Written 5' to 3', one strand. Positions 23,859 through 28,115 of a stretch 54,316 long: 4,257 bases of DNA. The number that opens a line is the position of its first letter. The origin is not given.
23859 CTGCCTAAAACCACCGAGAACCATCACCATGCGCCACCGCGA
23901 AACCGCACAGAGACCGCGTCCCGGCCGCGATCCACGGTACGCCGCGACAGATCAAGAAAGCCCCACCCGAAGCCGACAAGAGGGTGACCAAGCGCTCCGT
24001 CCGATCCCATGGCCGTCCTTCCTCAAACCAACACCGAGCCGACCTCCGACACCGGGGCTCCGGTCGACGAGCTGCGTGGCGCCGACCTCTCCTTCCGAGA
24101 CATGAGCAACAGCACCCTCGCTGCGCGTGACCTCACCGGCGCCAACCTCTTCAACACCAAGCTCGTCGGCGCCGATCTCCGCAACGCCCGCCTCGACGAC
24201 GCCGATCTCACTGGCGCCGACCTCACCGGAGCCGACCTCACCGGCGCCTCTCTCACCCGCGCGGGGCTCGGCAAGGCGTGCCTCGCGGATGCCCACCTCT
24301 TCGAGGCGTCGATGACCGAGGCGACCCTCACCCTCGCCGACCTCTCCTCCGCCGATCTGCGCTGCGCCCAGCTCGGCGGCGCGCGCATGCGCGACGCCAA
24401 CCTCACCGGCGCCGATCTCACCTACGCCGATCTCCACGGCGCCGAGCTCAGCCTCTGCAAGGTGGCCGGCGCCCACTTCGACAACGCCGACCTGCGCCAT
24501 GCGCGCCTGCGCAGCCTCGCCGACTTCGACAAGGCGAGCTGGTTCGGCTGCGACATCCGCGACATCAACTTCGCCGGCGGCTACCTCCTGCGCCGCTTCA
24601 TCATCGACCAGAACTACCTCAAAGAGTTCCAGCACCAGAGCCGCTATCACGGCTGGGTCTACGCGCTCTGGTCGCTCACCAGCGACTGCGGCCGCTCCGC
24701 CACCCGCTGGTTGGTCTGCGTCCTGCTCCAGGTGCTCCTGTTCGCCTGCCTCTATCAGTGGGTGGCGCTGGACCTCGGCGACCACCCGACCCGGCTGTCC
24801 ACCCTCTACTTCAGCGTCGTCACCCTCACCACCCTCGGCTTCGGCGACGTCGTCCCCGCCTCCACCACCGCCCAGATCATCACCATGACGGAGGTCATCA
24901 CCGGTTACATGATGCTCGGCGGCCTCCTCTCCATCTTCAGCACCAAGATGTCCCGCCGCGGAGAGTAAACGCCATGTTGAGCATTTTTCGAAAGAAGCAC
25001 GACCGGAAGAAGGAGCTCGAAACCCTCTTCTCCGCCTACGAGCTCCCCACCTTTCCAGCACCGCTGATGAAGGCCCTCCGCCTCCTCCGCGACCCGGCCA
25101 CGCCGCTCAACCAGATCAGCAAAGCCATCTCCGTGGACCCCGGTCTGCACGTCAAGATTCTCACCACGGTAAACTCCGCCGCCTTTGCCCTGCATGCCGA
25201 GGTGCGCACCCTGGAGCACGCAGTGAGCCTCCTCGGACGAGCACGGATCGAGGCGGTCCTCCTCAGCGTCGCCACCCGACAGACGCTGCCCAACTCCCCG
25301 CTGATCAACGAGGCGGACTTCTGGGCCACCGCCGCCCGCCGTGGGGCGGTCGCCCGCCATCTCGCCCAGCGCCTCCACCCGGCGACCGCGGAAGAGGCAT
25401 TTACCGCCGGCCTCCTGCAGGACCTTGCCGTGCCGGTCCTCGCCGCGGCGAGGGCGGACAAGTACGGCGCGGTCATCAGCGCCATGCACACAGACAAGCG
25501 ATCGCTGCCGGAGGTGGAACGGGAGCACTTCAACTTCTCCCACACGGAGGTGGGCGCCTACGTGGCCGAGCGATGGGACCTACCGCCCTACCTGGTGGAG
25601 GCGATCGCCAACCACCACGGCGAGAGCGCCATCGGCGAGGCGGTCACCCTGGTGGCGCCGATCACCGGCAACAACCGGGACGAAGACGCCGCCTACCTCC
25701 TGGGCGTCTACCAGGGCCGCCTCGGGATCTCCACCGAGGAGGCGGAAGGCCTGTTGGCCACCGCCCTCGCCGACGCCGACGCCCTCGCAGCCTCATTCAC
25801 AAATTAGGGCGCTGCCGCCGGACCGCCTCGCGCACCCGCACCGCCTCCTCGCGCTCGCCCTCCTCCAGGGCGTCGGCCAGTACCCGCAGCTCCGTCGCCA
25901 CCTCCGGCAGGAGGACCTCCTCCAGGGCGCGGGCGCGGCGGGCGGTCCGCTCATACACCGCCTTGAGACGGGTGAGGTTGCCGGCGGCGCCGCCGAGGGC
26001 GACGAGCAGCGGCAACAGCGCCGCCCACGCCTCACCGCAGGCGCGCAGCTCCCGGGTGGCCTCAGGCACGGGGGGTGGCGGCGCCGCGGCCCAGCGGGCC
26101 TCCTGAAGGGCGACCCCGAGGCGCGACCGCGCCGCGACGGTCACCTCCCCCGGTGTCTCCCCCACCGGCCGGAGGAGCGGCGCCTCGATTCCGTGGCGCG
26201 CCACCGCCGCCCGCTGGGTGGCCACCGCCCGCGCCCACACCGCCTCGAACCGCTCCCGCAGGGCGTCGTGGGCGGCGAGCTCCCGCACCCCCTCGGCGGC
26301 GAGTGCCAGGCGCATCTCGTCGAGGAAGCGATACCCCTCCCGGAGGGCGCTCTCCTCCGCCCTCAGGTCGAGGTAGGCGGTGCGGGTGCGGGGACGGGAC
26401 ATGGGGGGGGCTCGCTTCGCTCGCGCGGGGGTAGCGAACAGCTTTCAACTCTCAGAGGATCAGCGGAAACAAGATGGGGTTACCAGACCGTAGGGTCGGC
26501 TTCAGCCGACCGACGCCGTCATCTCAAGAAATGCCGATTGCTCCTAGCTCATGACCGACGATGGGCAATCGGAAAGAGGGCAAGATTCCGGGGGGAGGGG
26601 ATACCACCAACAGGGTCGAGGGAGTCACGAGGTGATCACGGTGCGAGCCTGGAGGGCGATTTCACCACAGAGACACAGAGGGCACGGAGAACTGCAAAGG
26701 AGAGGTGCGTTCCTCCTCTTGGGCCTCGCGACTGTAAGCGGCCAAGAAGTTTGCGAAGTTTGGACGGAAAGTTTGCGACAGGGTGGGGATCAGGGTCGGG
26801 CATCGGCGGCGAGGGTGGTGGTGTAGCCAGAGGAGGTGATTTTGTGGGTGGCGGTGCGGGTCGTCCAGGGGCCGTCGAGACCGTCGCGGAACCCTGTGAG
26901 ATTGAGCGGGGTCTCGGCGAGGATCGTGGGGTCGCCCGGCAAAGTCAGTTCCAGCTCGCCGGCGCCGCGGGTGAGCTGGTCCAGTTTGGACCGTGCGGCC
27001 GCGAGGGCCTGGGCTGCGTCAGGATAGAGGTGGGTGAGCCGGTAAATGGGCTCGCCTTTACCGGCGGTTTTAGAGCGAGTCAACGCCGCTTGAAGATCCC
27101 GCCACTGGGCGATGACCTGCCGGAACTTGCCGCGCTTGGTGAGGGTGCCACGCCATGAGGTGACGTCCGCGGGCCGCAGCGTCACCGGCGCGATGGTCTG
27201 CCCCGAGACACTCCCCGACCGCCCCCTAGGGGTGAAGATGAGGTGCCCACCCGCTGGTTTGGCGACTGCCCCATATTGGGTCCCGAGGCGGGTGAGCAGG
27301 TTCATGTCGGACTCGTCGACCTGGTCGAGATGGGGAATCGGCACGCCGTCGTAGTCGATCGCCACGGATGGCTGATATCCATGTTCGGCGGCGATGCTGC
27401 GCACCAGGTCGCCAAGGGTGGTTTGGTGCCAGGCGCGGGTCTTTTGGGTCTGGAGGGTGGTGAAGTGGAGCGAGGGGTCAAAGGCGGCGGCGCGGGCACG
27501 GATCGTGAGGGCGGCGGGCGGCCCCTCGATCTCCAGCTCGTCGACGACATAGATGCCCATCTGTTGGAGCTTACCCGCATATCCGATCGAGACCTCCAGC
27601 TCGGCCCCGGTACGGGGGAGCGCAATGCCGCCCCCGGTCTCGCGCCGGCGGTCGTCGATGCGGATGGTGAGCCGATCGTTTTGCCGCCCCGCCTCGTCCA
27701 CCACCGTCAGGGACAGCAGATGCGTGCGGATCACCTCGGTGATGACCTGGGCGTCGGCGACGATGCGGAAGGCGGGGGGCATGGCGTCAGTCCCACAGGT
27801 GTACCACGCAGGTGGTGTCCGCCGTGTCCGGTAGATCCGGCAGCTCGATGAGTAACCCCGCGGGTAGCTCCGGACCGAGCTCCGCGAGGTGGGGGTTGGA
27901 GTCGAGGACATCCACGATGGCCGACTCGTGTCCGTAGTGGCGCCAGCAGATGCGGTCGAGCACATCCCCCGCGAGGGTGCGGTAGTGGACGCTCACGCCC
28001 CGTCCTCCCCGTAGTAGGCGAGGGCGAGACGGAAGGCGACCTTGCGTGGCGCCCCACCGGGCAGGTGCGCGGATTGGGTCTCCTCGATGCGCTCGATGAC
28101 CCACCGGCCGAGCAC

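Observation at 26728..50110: Base-precise Mu-type transposition product: 5-bp GCGAC duplication, TG...CA termini, matching subterminal TGCGAAG boxes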

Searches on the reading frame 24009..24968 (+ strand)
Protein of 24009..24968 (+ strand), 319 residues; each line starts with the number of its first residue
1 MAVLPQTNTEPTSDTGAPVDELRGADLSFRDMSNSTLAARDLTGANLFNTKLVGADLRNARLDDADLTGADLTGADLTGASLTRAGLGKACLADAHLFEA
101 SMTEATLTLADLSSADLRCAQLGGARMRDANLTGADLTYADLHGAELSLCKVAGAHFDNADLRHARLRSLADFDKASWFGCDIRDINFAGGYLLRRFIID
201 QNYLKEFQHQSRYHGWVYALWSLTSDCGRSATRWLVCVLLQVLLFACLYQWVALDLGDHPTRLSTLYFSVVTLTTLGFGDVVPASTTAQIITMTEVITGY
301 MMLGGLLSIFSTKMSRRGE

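Call 14: search_protein_families(library=pfam, proteins=[window:24009-24968:+], max_evalue=0.001)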
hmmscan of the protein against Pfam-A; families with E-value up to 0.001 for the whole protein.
window:24009-24968:+ (319 aa): 5 families
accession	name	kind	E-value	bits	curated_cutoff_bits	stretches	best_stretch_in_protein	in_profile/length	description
PF00805.28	Pentapeptide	-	6.2e-36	122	20.2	5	41-79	2-40/40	Pentapeptide repeats (8 copies)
PF13599.13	Pentapeptide_4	-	7.3e-20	71.3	38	4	101-168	2-69/78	Pentapeptide repeat region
PF13576.12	Pentapeptide_3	-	6.1e-13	49.2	27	0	154-192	3-42/48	Pentapeptide repeats (9 copies)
PF07885.22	Ion_trans_2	-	2.2e-12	47.1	22.5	1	241-314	5-77/79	Ion channel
PF25296.1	Decapeptide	-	7.5e-06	26.2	45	0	104-165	9-70/74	Decapeptide repeat region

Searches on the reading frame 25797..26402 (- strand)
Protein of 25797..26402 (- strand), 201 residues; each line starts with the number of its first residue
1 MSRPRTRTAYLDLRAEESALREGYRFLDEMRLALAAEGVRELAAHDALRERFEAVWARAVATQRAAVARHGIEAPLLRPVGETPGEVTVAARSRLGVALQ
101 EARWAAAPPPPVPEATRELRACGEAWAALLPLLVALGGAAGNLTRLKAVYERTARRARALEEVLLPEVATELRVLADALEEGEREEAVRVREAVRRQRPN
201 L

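Call 14: search_protein_families(library=pfam, proteins=[window:25797-26402:-], max_evalue=0.001)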
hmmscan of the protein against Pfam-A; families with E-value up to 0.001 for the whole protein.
window:25797-26402:- (201 aa): 1 family
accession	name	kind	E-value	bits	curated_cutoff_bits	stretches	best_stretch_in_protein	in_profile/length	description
PF01813.22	ATP-synt_D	-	9.2e-18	65.2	25.7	1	11-190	3-191/196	ATP synthase subunit D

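Call 35: find_related_loci(query=window:25797-26402:-, collection=genome_contigs, flank=6000)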
Query window:25797-26402:- (201 aa) in genome_contigs; peptide patterns used: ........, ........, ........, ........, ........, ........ (x = any residue, [..] = any of these).
598 stretches matched a pattern (row limit reached: there are more); 2 encode a relative of the query (tblastn E <= 1e-3); 2 distinct loci.
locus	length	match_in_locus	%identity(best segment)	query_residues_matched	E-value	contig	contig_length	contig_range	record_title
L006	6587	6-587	82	1-193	4e-77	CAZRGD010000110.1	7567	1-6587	MAG TPA_asm: uncultured Nitrospirota bacterium isolate binchicken_co64_67 genome assembly, contig: NODE_6907_length_7567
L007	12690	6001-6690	65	1-199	2e-75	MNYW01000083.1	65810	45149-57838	MAG: Nitrospirae bacterium CG2_30_70_394 cg2_3.0_scaffold_629_c, whole genome shotgun sequence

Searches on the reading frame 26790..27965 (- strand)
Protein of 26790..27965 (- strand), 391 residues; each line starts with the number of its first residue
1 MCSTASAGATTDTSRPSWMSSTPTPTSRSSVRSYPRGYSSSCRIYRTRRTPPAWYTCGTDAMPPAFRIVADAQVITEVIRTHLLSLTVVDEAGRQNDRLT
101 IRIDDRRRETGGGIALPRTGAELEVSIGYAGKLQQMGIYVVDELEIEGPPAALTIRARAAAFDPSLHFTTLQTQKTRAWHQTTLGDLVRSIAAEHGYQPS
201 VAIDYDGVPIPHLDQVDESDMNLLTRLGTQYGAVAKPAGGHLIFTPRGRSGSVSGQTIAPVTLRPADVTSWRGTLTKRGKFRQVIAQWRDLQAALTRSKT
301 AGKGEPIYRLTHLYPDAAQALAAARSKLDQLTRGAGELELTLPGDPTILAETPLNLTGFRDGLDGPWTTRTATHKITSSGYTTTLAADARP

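Call 9: search_protein_families(library=phrogs, proteins=[window:26790-27965:-], max_evalue=0.01)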
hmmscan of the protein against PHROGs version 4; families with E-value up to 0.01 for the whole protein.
window:26790-27965:- (391 aa): 5 families
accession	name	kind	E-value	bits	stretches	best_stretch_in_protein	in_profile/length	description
phrog_52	-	tail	6.1e-114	383.3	1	58-389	188-513/677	tail protein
phrog_12925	-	tail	9.9e-25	88.6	2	298-388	124-216/227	tail protein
phrog_4456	-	unknown function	1.3e-18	67.9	1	62-167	17-119/126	-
phrog_20686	-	unknown function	1.1e-08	36.4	1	316-386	30-100/135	-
phrog_28740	-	unknown function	6.3e-07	30.3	1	64-129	6-67/68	-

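Call 18: find_encoding_contigs(protein=window:26790-27965:-, flank=10000, max_places=10)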
Protein window:26790-27965:- (391 aa): no gene with exactly this product is on record in the collection.

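Call 19: find_related_loci(query=window:26790-27965:-, collection=viral_contigs, flank=10000)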
Query window:26790-27965:- (391 aa) in viral_contigs; peptide patterns used: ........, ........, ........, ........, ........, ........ (x = any residue, [..] = any of these).
11 stretches matched a pattern; 3 encode a relative of the query (tblastn E <= 1e-3); 3 distinct loci.
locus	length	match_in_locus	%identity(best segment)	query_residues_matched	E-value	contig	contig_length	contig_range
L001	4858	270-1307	43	50-388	8e-89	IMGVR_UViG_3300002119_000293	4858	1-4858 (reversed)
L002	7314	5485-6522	43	50-388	9e-89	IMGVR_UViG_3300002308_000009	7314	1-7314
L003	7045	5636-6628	45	64-388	4e-77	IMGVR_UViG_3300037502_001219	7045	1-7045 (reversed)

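Call 21: find_homologous_proteins(query=window:26790-27965:-, max_evalue=1e-20)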
Query window:26790-27965:- (391 aa): 259 proteins with E <= 1e-20 among 8000 candidates; the best 120 are listed.
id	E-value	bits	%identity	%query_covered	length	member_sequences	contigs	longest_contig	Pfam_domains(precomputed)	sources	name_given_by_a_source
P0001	4.5e-213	725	100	84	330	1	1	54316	PF05954.18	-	-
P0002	1.2e-88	316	49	83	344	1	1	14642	PF05954.18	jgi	-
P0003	2.2e-87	311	46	84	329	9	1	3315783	PF05954.18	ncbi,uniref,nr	ncbi:hypothetical protein LWC08_03985 [Desulfobaculum bizertense]|uniref:contractile injection syste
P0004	1.4e-86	309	50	84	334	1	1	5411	PF05954.18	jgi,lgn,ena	-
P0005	2.0e-85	305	48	84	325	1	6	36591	PF05954.18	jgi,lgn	jgi:hypothetical protein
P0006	9.2e-85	303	48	83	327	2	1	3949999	PF05954.18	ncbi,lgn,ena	-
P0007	9.3e-85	303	48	83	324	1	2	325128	PF05954.18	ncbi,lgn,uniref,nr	ncbi:MAG: hypothetical protein ETSY1_46780 (plasmid) [Candidatus Entotheonella factor]|uniref:Phage 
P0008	1.9e-83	298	46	83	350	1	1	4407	PF05954.18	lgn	-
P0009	2.5e-83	298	48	82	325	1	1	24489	PF05954.18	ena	-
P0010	3.1e-83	298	44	84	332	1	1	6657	PF05954.18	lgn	-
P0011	3.8e-83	297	48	84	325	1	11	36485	PF05954.18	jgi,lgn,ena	-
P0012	7.9e-83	296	46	84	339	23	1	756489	PF05954.18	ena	-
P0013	1.7e-82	295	48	84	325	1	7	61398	PF05954.18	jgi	jgi:phage protein D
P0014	3.0e-82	295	46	84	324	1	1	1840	PF05954.18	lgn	-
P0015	3.5e-82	294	47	84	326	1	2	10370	PF05954.18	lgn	-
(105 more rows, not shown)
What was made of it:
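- The window is an entire metagenomic contig (call 21).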

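Call 22: search_dna_similar(query=window:26790-27779:-, collection=phages, mode=protein, max_rows=30)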
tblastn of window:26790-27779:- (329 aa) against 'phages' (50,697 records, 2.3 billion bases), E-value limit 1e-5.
Records with a match: 512; places in all: 513; records where one place covers at least 80% of the query: 483.
Best place of each record, by identity: <60% 512.
By first word of the organism name: Burkholderia 83; Klebsiella 81; Escherichia 62; Ralstonia 48; Yersinia 44; Salmonella 26; Vibrio 20; Peduovirus 18; Aeromonas 18; Pseudomonas 17; and 33 more.
By host as written in the record: Klebsiella pneumoniae 56; - 47; Ralstonia solanacearum 41; Burkholderia pseudomallei 32; Yersinia pestis EV76-CN 26; Escherichia coli 21; Burkholderia sp. 20; Yersinia enterocolitica 10; and 155 more.
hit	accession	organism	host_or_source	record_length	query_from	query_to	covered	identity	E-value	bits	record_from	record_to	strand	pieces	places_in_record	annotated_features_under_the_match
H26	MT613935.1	Pseudomonas phage Persinger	Pseudomonas aeruginosa UVA4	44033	2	318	96%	46.7%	4e-67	233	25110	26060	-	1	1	transcription regulator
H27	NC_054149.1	Pseudomonas phage Persinger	Pseudomonas aeruginosa UVA4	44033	2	318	96%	46.7%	4e-67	233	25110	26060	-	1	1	tail protein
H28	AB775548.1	Pseudomonas phage PPpW-3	-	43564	2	318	96%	44.8%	4e-68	236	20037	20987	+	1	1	putative transcriptional regulator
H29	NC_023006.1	Pseudomonas phage PPpW-3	-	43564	2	318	96%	44.8%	4e-68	236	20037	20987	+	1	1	tail protein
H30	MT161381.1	Xanthomonas phage FoX1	Xanthomonas campestris pv. campestris ...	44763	2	326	99%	42.5%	2e-65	228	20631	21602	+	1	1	gene D protein | putative tail protein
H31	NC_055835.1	Xanthomonas phage FoX1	Xanthomonas campestris pv. campestris ...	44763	2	326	99%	42.5%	2e-65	228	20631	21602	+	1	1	tail protein | putative tail protein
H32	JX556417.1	Vibrio phage vB_VpaM_MAR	Vibrio parahaemolyticus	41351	2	329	100%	42.0%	9e-56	201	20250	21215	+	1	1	putative tail protein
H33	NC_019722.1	Vibrio phage vB_VpaM_MAR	Vibrio parahaemolyticus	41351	2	329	100%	42.0%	9e-56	201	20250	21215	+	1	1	tail protein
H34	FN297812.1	Vibrio phage VP585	Vibrio parahaemolyticus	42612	2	329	100%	42.0%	9e-56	201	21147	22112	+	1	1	gp28 protein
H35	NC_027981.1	Vibrio phage VP585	Vibrio parahaemolyticus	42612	2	329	100%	42.0%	9e-56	201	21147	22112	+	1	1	tail protein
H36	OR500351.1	Xanthomonas phage Murka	Xanthomonas campestris pv. campestris ...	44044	2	326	99%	42.2%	2e-65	228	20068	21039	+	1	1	tail protein | hypothetical protein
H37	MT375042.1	Acinetobacter phage vB_AbaP_Alexa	Acinetobacter baumannii NIPH 201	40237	2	326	99%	42.1%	6e-59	209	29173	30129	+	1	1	baseplate protein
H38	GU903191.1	Escherichia phage vB_EcoM_ECO1230-10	Escherichia coli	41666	2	325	98%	41.7%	3e-61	216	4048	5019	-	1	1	putative transcriptional regulator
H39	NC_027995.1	Escherichia phage vB_EcoM_ECO1230-10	Escherichia coli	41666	2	325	98%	41.7%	3e-61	216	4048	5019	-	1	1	tail protein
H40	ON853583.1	Serratia phage MQ-4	Serratia liquefaciens EOA81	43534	2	326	99%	41.3%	5e-67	233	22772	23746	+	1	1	putative transcriptional regulator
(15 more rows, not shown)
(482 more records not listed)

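Call 51: find_encoding_contigs(protein=P0002, flank=10000, max_places=4)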
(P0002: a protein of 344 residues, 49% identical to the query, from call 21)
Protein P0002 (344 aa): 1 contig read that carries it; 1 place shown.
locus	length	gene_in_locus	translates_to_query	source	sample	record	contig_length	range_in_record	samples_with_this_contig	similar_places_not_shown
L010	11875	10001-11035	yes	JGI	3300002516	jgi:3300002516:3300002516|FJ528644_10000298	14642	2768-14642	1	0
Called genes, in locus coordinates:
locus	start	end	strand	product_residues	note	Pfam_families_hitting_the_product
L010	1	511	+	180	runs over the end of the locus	PF04717:Phage_base_V, PF18946:Apex (weak)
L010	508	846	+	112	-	PF04965:GPW_gp25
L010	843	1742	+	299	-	PF26776:Baseplate_J_N, PF26078:Baseplate_J_M, PF26079:Baseplate_J_C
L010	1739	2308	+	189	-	PF09684:Tail_P2_I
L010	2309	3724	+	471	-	PF21882:Gp53-like_C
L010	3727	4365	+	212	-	PF14301:DUF4376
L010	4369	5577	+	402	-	PF22671:Gp18_domIII_N, PF04984:Phage_sheath_1, PF17482:Phage_sheath_1C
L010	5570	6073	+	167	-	PF04985:Phage_tube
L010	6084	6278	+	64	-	-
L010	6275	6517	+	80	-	PF10109:Phage_TAC_7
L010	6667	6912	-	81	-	-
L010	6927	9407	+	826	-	PF10145:PhageMin_Tail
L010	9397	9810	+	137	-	PF06995:Phage_P2_GpU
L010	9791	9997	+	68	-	PF05489:Phage_tail_X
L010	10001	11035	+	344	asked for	PF05954:Phage_GPD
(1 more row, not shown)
